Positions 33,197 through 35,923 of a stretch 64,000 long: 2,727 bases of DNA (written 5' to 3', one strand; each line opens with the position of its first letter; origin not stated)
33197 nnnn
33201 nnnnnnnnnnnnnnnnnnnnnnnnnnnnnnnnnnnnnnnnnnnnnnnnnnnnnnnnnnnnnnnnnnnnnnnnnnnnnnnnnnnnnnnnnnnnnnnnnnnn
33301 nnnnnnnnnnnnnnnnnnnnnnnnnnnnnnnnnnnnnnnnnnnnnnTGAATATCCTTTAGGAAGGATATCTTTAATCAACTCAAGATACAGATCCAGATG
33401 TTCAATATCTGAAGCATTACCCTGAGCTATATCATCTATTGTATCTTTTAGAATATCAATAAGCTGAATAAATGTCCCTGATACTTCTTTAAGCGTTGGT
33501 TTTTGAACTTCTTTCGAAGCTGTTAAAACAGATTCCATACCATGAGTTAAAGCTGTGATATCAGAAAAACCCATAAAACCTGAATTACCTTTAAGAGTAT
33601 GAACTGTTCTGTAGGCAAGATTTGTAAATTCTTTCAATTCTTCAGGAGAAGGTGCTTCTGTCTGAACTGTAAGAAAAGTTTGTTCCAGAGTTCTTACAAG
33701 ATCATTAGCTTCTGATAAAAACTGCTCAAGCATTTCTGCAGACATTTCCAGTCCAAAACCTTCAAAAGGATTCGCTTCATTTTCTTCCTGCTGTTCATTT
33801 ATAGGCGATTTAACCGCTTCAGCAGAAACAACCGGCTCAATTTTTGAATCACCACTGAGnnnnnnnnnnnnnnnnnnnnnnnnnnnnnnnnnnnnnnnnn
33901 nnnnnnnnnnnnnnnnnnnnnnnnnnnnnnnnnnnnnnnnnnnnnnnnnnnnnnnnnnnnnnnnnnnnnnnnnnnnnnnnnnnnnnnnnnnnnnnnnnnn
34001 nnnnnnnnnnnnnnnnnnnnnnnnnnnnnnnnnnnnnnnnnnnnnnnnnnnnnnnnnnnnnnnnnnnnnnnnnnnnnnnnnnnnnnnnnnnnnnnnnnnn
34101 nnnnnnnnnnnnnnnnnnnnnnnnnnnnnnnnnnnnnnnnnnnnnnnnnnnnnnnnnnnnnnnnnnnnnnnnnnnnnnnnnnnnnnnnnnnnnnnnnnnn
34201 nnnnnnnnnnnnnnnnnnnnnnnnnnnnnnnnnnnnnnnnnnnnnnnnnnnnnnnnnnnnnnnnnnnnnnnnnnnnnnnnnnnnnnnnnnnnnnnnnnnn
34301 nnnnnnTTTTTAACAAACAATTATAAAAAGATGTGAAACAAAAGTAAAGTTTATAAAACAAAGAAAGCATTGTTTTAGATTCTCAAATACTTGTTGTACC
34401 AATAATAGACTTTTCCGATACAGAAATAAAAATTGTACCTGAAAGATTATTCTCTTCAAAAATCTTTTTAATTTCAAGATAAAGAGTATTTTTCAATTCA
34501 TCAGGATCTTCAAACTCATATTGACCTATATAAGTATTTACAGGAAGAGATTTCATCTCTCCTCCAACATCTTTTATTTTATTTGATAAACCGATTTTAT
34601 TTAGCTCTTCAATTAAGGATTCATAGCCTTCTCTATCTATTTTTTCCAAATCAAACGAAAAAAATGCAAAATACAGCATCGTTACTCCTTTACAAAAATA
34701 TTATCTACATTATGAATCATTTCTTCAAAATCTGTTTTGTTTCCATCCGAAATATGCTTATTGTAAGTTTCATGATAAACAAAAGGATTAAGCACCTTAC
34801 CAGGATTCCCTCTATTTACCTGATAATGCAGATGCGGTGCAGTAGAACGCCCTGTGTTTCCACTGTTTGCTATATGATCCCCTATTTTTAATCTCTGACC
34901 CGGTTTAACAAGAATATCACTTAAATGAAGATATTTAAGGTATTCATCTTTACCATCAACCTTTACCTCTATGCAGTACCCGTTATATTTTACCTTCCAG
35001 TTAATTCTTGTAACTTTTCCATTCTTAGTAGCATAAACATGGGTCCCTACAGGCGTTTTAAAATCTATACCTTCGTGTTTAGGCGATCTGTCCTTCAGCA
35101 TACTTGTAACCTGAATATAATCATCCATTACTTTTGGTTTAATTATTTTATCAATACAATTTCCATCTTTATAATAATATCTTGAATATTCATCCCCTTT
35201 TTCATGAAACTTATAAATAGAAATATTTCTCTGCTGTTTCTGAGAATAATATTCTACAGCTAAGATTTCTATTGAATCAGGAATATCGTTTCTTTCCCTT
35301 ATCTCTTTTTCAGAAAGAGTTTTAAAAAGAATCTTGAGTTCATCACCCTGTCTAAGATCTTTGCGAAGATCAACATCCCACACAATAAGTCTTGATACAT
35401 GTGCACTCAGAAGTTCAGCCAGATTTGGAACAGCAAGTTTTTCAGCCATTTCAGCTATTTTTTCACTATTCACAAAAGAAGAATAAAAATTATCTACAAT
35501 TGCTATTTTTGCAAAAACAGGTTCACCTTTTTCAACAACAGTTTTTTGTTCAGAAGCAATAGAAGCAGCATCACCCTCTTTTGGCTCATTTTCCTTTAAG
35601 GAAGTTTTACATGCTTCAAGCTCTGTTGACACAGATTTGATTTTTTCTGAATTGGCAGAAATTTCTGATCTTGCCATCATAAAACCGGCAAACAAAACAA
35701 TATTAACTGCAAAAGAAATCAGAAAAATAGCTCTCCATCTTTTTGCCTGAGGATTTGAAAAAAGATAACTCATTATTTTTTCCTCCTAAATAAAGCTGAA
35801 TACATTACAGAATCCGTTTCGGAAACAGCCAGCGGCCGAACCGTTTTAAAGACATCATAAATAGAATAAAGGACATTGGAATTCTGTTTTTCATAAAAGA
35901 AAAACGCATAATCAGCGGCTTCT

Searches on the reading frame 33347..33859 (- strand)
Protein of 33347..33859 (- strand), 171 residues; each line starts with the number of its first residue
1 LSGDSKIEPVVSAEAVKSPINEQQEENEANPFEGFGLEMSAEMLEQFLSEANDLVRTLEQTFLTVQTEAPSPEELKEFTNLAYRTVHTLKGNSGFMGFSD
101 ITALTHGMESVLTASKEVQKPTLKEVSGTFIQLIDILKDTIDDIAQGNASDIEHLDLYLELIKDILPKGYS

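Call 76: search_protein_families(library=pfam, proteins=[window:33347-33859:-], max_evalue=0.01)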
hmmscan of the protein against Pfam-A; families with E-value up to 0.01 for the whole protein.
window:33347-33859:- (171 aa): 1 family
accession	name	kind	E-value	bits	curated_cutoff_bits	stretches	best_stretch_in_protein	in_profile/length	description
PF01627.28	Hpt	-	3.3e-12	46.9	24.6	1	42-139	1-76/84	Hpt domain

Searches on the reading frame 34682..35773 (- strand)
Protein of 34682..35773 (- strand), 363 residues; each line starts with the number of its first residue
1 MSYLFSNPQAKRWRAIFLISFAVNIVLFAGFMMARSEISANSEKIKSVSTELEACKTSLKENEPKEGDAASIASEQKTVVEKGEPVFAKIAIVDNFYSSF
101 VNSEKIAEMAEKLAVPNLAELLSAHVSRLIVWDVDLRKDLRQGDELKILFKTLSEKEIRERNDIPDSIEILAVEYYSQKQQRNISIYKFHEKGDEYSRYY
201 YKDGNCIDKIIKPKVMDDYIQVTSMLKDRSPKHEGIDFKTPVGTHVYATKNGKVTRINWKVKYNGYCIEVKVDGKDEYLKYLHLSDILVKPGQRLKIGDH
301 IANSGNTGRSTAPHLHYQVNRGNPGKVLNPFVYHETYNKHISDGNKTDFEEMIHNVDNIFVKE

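Call 21: search_protein_families(library=pfam, proteins=[window:34682-35773:-], max_evalue=0.001)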
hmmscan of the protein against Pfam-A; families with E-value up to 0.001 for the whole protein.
window:34682-35773:- (363 aa): 1 family
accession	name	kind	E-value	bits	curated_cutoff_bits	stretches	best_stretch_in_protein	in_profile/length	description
PF01551.29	Peptidase_M23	-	3.8e-25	88.3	28.7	1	232-322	2-90/96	Peptidase family M23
